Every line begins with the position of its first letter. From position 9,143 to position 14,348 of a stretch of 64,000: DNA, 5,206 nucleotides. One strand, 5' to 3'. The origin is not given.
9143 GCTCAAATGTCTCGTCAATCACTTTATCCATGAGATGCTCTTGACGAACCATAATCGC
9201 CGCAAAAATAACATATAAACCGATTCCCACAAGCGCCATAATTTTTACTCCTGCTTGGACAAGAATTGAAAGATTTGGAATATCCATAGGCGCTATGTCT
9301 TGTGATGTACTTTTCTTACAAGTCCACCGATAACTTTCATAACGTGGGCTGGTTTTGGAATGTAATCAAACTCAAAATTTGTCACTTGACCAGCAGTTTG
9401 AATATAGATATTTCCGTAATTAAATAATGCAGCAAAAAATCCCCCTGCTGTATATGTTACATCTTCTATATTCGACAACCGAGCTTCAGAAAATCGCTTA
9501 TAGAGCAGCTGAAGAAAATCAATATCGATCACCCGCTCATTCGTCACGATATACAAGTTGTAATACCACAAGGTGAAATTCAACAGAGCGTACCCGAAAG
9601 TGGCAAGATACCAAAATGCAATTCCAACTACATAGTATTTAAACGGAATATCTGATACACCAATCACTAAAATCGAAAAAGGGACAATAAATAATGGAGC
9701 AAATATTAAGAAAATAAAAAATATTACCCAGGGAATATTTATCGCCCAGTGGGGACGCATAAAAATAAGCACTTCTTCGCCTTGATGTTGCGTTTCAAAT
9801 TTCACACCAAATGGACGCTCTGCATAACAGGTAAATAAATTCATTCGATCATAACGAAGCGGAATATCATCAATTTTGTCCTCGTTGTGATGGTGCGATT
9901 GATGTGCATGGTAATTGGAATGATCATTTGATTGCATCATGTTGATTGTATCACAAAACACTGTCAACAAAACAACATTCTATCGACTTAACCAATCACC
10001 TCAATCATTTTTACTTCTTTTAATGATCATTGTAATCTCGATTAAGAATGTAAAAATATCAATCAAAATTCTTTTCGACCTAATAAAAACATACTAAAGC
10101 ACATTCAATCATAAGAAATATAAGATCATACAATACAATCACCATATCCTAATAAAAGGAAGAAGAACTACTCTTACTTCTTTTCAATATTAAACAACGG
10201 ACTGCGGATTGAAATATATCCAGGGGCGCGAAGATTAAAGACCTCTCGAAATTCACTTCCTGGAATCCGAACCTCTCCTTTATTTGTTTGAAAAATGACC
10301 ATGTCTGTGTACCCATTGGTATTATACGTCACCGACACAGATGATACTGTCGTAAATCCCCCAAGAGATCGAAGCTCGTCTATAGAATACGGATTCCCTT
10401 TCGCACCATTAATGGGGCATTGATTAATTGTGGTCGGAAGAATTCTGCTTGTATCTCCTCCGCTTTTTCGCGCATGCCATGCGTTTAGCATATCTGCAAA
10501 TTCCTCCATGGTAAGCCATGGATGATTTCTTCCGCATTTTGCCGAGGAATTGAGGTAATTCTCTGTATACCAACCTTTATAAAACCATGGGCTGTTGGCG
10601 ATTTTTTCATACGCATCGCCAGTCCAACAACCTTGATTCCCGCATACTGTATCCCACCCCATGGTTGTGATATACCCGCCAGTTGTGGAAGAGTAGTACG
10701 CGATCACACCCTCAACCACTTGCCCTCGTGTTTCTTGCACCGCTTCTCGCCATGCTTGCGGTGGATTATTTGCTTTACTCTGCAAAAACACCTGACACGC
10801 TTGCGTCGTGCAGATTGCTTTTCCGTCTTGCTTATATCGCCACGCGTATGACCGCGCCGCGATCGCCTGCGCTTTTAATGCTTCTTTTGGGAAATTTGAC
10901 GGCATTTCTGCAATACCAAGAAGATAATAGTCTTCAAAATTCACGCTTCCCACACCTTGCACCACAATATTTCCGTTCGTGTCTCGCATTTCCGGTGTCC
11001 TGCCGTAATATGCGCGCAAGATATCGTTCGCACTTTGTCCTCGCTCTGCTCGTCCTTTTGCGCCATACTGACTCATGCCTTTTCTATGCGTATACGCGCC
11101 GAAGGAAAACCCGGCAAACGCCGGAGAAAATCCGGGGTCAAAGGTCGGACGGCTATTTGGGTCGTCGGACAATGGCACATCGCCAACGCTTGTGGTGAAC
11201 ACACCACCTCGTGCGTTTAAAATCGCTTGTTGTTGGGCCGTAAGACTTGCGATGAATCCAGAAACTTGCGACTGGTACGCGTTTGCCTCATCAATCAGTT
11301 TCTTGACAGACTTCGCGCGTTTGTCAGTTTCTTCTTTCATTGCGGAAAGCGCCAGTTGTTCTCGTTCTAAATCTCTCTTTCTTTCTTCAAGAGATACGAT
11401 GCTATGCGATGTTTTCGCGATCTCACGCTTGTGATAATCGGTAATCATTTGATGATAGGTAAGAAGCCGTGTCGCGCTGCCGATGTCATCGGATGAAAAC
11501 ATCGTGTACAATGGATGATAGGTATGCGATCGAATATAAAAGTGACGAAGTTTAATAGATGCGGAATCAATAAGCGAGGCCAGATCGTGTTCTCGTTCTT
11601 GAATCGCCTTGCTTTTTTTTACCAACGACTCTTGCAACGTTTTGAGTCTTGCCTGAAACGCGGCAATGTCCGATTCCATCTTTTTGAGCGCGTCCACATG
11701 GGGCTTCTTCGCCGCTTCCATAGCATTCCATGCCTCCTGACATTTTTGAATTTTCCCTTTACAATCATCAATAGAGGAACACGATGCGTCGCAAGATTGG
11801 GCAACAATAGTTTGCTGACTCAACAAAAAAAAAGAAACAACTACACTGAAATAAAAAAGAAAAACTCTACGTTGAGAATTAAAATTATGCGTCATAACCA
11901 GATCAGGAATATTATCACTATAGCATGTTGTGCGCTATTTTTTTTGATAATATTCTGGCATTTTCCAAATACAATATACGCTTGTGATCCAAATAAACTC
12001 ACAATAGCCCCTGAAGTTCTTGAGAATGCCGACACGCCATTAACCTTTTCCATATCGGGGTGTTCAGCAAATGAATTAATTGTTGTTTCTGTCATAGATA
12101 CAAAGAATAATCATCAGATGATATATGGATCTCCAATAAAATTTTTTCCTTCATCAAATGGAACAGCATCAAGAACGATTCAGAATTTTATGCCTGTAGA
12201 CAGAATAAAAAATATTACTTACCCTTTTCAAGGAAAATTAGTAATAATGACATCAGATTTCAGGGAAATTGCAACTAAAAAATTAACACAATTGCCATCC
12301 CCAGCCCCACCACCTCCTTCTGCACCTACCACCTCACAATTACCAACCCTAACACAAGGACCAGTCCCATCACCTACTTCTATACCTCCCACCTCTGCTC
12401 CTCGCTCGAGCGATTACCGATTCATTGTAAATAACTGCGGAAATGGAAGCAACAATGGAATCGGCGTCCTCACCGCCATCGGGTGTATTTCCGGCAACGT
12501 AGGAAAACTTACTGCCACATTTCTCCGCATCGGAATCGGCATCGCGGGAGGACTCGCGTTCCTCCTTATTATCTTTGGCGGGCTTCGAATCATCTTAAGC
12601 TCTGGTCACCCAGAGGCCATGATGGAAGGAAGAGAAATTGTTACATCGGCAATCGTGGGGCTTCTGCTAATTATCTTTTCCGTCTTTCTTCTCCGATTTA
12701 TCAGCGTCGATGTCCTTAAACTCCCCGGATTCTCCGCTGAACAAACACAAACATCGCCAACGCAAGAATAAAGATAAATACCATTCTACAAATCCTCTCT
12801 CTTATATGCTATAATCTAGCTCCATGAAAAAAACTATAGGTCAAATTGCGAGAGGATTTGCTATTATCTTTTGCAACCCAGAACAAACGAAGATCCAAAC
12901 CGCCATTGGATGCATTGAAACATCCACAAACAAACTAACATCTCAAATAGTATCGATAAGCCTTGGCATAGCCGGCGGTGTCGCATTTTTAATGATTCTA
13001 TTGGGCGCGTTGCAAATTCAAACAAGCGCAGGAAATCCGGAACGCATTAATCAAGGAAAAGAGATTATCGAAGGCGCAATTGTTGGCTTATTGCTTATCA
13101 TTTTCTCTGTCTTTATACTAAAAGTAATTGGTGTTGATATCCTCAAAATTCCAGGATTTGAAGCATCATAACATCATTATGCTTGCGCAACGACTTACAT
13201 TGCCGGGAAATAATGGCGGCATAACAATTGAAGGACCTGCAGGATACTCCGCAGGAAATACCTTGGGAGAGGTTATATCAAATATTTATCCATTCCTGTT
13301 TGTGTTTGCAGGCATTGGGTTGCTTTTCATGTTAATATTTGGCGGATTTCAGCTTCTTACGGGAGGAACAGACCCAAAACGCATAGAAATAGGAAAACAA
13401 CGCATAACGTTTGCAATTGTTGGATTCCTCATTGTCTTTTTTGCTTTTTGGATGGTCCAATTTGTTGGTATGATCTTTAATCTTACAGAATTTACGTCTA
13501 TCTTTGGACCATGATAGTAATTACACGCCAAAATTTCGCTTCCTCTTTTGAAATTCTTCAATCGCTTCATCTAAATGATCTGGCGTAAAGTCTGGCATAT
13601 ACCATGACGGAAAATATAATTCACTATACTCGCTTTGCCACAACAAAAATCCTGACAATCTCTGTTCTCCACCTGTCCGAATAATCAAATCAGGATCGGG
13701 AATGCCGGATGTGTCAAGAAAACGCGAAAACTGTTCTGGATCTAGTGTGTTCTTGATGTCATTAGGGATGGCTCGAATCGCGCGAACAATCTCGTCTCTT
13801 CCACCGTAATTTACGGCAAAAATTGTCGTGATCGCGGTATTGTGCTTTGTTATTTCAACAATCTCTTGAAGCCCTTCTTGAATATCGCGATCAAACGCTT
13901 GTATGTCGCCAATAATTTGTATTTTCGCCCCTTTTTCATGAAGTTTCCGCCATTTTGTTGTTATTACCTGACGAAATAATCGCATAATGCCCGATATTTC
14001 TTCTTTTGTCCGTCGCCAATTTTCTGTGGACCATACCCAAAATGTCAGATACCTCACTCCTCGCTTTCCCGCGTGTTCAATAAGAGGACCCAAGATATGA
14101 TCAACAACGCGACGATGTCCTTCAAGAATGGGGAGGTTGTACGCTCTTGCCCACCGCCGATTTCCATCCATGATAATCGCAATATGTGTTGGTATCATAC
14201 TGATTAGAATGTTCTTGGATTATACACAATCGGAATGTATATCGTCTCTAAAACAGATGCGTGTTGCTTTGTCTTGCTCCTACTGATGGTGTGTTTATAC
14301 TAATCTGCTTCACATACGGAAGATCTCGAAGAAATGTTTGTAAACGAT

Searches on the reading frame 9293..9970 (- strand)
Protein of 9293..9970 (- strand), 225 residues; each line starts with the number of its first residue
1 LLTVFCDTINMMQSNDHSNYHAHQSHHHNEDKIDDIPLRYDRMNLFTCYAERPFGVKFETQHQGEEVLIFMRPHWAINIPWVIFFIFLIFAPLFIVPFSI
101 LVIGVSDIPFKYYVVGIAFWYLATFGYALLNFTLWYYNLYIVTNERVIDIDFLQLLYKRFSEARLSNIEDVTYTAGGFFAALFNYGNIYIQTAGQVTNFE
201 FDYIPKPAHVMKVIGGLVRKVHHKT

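Call 8: search_protein_families(library=pfam, proteins=[window:9293-9970:-], max_evalue=0.01)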
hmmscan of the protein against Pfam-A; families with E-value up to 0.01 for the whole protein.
window:9293-9970:- (225 aa): 1 family
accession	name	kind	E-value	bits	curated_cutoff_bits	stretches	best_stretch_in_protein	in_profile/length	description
PF14470.12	bPH_3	-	0.0085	17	23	0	131-181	16-66/95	Bacterial PH domain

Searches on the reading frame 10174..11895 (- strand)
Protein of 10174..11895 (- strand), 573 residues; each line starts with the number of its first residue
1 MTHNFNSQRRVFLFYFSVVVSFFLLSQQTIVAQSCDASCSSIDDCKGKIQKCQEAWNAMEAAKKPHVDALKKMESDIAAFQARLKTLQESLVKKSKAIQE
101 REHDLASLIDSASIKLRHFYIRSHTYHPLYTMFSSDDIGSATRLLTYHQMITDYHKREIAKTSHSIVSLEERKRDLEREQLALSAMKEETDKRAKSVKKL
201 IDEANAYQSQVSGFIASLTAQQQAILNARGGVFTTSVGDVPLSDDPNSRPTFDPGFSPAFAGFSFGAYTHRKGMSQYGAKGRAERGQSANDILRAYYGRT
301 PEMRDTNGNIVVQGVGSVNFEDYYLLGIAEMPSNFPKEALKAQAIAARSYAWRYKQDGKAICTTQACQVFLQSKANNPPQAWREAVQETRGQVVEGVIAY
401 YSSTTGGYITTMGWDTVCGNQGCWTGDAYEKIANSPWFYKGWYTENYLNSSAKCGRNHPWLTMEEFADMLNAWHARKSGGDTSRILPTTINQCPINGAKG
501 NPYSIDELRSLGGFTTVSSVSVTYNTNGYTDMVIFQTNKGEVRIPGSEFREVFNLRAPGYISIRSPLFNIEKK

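Call 7: search_protein_families(library=pfam, proteins=[window:10174-11895:-], max_evalue=0.01)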
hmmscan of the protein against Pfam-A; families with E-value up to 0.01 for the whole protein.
window:10174-11895:- (573 aa): 4 families
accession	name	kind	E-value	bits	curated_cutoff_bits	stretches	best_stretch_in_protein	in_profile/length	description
PF08486.15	SpoIID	-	1.1e-18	68.1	23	1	315-394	8-95/97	Stage II sporulation protein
PF24481.2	CT398_CC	-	0.00085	19.7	27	0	156-229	80-157/180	CT398-like coiled coil hairpin domain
PF12325.13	TMF_TATA_bd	-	0.00086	19.9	29.1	0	156-210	25-79/115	TATA element modulatory factor 1 TATA binding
PF13166.12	AAA_13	-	0.0015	17.7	36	0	41-108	403-470/713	AAA domain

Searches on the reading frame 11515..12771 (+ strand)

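Call 7: search_protein_families(library=pfam, proteins=[window:11515-12771:+], max_evalue=0.01)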
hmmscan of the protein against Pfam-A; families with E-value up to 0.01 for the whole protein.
window:11515-12771:+ (418 aa): 1 family
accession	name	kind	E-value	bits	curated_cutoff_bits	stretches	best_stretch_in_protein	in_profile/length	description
PF18895.5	T4SS_pilin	-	1.5e-05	25.4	26.6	1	342-396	18-71/71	Type IV secretion system pilin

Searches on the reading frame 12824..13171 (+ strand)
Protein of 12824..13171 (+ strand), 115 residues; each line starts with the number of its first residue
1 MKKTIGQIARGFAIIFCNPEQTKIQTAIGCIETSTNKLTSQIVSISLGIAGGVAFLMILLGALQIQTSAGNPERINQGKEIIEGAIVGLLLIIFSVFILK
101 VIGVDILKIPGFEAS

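Call 7: search_protein_families(library=pfam, proteins=[window:12824-13171:+], max_evalue=0.01)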
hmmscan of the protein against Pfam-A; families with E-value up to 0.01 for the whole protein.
window:12824-13171:+ (115 aa): 1 family
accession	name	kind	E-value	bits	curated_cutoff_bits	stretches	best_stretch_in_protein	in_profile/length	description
PF18895.5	T4SS_pilin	-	4.1e-09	36.8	26.6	1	35-102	5-71/71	Type IV secretion system pilin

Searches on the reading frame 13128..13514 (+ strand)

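Call 7: search_protein_families(library=pfam, proteins=[window:13128-13514:+], max_evalue=0.01)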
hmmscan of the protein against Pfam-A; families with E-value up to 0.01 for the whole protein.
window:13128-13514:+ (128 aa): 3 families
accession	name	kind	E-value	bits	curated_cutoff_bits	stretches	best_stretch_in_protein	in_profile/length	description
PF18895.5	T4SS_pilin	-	1.1e-09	38.6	26.6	1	44-113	3-71/71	Type IV secretion system pilin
PF22571.1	LiaI-LiaF-TM_PspC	-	0.004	17.4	27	1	41-79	14-52/142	PspC transmembrane region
PF14093.11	DUF4271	-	0.0047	17.3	29.7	1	45-125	44-120/206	Domain of unknown function (DUF4271)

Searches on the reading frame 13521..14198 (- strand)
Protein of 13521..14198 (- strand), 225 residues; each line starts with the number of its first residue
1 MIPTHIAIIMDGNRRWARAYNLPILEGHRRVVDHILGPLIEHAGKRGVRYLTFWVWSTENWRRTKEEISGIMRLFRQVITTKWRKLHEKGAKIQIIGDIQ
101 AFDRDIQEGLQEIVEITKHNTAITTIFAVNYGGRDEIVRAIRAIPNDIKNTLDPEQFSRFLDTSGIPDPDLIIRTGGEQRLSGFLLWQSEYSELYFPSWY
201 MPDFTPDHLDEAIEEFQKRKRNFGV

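Call 8: search_protein_families(library=pfam, proteins=[window:13521-14198:-], max_evalue=0.01)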
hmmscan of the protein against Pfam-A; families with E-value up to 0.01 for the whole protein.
window:13521-14198:- (225 aa): 1 family
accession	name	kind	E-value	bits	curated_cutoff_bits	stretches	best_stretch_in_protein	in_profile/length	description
PF01255.24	Prenyltransf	-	3.9e-71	239.5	27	1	9-224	1-219/219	Putative undecaprenyl diphosphate synthase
